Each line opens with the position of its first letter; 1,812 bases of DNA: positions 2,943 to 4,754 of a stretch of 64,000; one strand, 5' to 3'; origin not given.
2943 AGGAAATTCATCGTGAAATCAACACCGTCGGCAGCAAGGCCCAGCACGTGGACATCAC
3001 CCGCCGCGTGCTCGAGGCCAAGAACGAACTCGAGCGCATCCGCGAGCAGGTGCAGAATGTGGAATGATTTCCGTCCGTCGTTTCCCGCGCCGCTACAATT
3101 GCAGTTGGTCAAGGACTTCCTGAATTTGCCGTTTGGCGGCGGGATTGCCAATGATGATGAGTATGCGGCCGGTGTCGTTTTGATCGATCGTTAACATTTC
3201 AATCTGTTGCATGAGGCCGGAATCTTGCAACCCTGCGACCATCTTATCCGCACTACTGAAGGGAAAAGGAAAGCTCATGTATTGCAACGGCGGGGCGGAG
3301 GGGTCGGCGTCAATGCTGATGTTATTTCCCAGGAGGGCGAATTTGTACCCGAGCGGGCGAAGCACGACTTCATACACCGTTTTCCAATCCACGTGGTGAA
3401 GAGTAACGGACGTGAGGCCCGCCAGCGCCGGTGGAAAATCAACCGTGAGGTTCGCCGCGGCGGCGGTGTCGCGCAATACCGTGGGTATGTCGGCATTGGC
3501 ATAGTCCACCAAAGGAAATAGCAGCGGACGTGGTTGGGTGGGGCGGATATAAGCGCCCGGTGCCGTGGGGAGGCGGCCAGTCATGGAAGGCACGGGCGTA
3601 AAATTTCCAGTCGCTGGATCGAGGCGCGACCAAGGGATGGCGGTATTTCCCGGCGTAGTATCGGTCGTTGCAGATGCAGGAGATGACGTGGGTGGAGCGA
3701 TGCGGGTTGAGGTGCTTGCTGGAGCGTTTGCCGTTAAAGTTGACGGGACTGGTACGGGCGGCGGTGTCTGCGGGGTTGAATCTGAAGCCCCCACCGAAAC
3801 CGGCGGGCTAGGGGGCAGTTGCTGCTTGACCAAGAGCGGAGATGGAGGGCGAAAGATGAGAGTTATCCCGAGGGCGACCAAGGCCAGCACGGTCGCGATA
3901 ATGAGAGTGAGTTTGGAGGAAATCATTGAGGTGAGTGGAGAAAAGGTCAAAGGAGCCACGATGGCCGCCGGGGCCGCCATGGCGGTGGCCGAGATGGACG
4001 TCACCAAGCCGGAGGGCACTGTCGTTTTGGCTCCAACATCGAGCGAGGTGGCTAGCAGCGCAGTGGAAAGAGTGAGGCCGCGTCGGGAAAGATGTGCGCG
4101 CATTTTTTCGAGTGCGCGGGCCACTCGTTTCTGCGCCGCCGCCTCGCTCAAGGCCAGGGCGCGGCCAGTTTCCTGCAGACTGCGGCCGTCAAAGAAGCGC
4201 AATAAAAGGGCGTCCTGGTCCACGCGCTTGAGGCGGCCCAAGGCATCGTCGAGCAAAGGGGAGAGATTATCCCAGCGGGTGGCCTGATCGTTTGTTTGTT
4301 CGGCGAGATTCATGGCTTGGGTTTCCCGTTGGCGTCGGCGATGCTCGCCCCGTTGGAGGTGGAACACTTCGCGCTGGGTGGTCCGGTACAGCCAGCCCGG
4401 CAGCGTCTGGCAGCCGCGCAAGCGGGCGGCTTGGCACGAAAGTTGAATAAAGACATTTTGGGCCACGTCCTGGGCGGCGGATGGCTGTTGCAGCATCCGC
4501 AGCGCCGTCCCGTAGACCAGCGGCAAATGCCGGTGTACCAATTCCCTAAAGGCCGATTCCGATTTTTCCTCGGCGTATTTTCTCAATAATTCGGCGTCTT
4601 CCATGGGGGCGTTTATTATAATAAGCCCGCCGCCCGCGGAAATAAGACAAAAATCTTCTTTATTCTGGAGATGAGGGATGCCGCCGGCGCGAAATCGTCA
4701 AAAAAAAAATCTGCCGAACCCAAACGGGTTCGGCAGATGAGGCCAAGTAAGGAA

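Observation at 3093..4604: One-component ECF sigma factor ending in secretin N-terminal domains (STN + NolW-like)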

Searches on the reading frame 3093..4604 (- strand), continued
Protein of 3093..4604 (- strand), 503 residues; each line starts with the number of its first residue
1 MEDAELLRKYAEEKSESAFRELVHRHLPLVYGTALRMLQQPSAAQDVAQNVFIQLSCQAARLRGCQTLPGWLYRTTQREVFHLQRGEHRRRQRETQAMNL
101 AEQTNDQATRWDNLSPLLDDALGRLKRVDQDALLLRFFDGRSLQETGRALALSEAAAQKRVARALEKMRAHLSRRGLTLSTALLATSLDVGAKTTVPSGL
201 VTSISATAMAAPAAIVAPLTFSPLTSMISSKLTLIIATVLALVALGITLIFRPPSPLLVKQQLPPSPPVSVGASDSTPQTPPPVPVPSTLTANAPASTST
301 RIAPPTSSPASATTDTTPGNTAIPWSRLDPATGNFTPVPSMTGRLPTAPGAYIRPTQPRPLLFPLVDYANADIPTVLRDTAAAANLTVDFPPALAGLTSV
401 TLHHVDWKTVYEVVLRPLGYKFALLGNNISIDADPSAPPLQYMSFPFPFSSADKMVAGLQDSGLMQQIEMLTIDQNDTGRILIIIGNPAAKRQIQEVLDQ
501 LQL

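Call 58: find_encoding_contigs(protein=P0001, flank=10000, max_places=3)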
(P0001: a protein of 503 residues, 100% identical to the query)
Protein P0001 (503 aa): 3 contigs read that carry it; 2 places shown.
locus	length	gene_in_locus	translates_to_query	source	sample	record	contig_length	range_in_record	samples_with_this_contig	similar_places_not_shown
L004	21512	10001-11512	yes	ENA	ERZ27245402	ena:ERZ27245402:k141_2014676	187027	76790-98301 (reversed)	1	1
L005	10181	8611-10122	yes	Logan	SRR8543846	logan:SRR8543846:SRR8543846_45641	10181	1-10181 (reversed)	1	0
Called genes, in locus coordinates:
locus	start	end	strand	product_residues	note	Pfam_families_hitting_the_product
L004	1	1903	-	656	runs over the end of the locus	-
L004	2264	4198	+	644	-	PF04542:Sigma70_r2, PF08281:Sigma70_r4_2, PF04545:Sigma70_r4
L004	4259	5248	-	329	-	-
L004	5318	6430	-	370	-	PF11949:DUF3466 (faint)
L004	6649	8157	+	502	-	-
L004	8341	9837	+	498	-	PF04542:Sigma70_r2 (weak), PF04545:Sigma70_r4, PF08281:Sigma70_r4_2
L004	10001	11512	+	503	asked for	PF04542:Sigma70_r2, PF04545:Sigma70_r4 (weak), PF08281:Sigma70_r4_2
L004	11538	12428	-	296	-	PF03755:YicC-like_N, PF08340:YicC-like_C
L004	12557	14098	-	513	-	PF00291:PALP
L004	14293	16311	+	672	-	PF07973:tRNA_SAD, PF00587:tRNA-synt_2b, PF03129:HGTP_anticodon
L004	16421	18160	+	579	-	-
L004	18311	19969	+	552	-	-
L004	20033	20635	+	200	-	PF00702:Hydrolase, PF12710:HAD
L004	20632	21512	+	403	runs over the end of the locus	PF00586:AIRS (weak), PF02769:AIRS_C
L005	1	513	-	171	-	?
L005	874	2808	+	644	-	PF04542:Sigma70_r2, PF08281:Sigma70_r4_2, PF04545:Sigma70_r4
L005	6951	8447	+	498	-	PF04542:Sigma70_r2 (weak), PF04545:Sigma70_r4, PF08281:Sigma70_r4_2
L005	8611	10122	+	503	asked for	PF04542:Sigma70_r2, PF04545:Sigma70_r4 (weak), PF08281:Sigma70_r4_2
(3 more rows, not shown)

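Call 65: search_protein_families(library=pfam, proteins=[P0022, P0012, P0017, P0034, P0098, P0023, P0044, P0112, P0076, P0014], max_evalue=0.001)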
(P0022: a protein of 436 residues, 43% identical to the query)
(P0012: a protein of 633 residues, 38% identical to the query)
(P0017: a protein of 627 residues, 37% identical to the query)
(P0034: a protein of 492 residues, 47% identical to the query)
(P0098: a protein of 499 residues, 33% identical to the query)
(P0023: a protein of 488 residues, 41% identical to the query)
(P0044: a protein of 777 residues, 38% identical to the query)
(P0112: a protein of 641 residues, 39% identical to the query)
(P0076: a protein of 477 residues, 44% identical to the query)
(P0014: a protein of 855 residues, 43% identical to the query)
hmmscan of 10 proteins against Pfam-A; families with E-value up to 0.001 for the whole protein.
P0022 (436 aa): 6 families
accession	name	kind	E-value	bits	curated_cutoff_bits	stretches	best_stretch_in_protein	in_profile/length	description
PF07244.20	POTRA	-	2.6e-10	41.3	21.3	1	360-432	6-78/79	Surface antigen variable number repeat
PF08281.18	Sigma70_r4_2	-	1.3e-08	34.8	25.7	1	125-175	4-54/54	Sigma-70, region 4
PF04545.22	Sigma70_r4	-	1.2e-07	31.5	24.1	1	128-177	1-50/50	Sigma-70, region 4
PF04542.20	Sigma70_r2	-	4.3e-07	30.1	24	1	26-97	2-71/71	Sigma-70 region 2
PF08479.16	POTRA_2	-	7.6e-07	29.3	24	1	356-423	2-68/76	POTRA domain, ShlB-type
PF14197.11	Cep57_CLD_2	-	0.00017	22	27.1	0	326-350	22-46/67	Centrosome localisation domain of PPC89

P0012 (633 aa): 6 families
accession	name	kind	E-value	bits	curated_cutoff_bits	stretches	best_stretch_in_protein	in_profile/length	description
PF13620.12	CarboxypepD_reg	-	2.1e-14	54.1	32.3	0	437-488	30-77/82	Carboxypeptidase regulatory-like domain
PF08281.18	Sigma70_r4_2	-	3.3e-11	43.1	25.7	1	118-168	4-54/54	Sigma-70, region 4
PF04542.20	Sigma70_r2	-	1.8e-09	37.7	24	1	22-90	1-71/71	Sigma-70 region 2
PF04545.22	Sigma70_r4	-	3.1e-09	36.6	24.1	1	121-169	1-49/50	Sigma-70, region 4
PF14686.12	fn3_3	-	2.4e-06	27.7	24.4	0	550-584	15-51/75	Polysaccharide lyase family 4, domain II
PF09430.16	EMC7_beta-sandw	-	0.0006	20.4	26.6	0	559-586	20-47/122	ER membrane protein complex subunit 7, beta-sandwich domain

P0017 (627 aa): 5 families
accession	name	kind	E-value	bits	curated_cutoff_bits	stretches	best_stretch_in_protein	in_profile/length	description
PF13620.12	CarboxypepD_reg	-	2.2e-12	47.6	32.3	0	556-583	30-57/82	Carboxypeptidase regulatory-like domain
PF04542.20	Sigma70_r2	-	1.5e-09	38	24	1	22-82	1-63/71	Sigma-70 region 2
PF04545.22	Sigma70_r4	-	3e-07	30.3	24.1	1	121-170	1-50/50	Sigma-70, region 4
PF14686.12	fn3_3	-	1.9e-05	24.8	24.4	0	547-580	16-51/75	Polysaccharide lyase family 4, domain II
PF08281.18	Sigma70_r4_2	-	3.3e-05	23.9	25.7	1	118-168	4-54/54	Sigma-70, region 4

P0034 (492 aa): 4 families
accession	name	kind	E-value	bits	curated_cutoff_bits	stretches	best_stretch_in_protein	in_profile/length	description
PF22599.2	SecDF_P1_head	-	3.3e-28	98.3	27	1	386-485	8-107/114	SecDF, P1 head subdomain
PF08281.18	Sigma70_r4_2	-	1.3e-06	28.4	25.7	1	128-178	4-54/54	Sigma-70, region 4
PF04545.22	Sigma70_r4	-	2.5e-06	27.3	24.1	1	131-180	1-50/50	Sigma-70, region 4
PF04542.20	Sigma70_r2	-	6.9e-05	23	24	1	26-92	2-66/71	Sigma-70 region 2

P0098 (499 aa): 4 families
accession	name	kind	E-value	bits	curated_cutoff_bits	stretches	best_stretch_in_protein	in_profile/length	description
PF04542.20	Sigma70_r2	-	1.2e-10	41.5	24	1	24-92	1-71/71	Sigma-70 region 2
PF08281.18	Sigma70_r4_2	-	5.5e-09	36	25.7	1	121-171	4-54/54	Sigma-70, region 4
PF04545.22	Sigma70_r4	-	1.1e-08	34.9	24.1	1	125-173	2-50/50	Sigma-70, region 4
PF17820.7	PDZ_6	-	4.2e-06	26.8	27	1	427-480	2-53/54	PDZ domain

P0023 (488 aa): 4 families
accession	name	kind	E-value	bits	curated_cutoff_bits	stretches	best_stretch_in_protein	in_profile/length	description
PF12543.13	DUF3738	-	5.6e-19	69.4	22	1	316-485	2-189/190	Protein of unknown function (DUF3738)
PF08281.18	Sigma70_r4_2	-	9.5e-11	41.6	25.7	1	121-171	4-54/54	Sigma-70, region 4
PF04545.22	Sigma70_r4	-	3e-09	36.7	24.1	1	124-171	1-48/50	Sigma-70, region 4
PF04542.20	Sigma70_r2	-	6.6e-09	35.9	24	1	24-90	1-69/71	Sigma-70 region 2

P0044 (777 aa): 5 families
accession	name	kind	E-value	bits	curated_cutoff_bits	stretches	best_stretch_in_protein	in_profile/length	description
PF13646.12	HEAT_2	-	1.6e-18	67.2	27.7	0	471-517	11-55/88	HEAT repeats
PF04542.20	Sigma70_r2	-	6.4e-10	39.1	24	1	23-90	1-70/71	Sigma-70 region 2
PF08281.18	Sigma70_r4_2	-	8.1e-10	38.6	25.7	1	120-170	4-54/54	Sigma-70, region 4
PF04545.22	Sigma70_r4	-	2.4e-08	33.8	24.1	1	123-171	1-49/50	Sigma-70, region 4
PF02985.28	HEAT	-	1.7e-06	28.2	23.5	0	495-517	2-24/31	HEAT repeat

P0112 (641 aa): 7 families
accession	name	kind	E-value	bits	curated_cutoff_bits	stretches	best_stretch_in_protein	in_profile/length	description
PF25390.1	WD40_RLD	-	7.8e-53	180.5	150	2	208-548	29-362/363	RCC1-like domain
PF13540.12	RCC1_2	-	1.9e-23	82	22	3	337-365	2-30/30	Regulator of chromosome condensation (RCC1) repeat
PF00415.24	RCC1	-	1.3e-18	67.7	21.7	2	352-399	1-50/50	Regulator of chromosome condensation (RCC1) repeat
PF04542.20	Sigma70_r2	-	1e-11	44.9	24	1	25-90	1-68/71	Sigma-70 region 2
PF04545.22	Sigma70_r4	-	7.3e-10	38.6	24.1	1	124-172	1-49/50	Sigma-70, region 4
PF08281.18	Sigma70_r4_2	-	3.4e-08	33.5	25.7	1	121-167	4-50/54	Sigma-70, region 4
PF25384.1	Alsin_RLD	-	0.00031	20.6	100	0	302-369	245-310/405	Alsin RCC1-like domain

P0076 (477 aa): 6 families
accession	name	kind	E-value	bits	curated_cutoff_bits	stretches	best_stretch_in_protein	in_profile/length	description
PF04542.20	Sigma70_r2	-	3.1e-08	33.7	24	1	23-92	1-71/71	Sigma-70 region 2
PF07719.23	TPR_2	-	1.9e-07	31.1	27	0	382-404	4-26/34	Tetratricopeptide repeat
PF08281.18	Sigma70_r4_2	-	1.1e-06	28.7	25.7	1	120-170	4-54/54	Sigma-70, region 4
PF04545.22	Sigma70_r4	-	5.4e-06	26.3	24.1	1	123-172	1-50/50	Sigma-70, region 4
PF13181.12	TPR_8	-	3.2e-05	24.2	25.7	0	417-440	5-28/34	Tetratricopeptide repeat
PF00515.34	TPR_1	-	9.6e-05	22.5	27.8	0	419-439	7-27/34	Tetratricopeptide repeat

P0014 (855 aa): 3 families
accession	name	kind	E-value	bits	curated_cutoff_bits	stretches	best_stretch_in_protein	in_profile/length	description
PF08281.18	Sigma70_r4_2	-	1.8e-12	47.2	25.7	1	118-168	4-54/54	Sigma-70, region 4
PF04542.20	Sigma70_r2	-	7.4e-11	42.1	24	1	22-90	1-71/71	Sigma-70 region 2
PF04545.22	Sigma70_r4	-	1.1e-07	31.7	24.1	1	121-168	1-48/50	Sigma-70, region 4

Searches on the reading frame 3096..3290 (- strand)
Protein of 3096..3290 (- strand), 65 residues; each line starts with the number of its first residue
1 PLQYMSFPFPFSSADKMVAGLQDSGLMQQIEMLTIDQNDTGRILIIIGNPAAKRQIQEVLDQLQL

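Call 5: search_protein_families(library=pfam, proteins=[window:3096-3290:-], max_evalue=10)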
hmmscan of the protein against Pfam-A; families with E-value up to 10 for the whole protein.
seq(65 aa): 1 family
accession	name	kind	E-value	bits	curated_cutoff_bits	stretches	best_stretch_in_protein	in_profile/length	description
PF03958.22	Secretin_N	-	0.075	13.7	28.2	1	7-63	4-63/69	Bacterial type II/III secretion system short domain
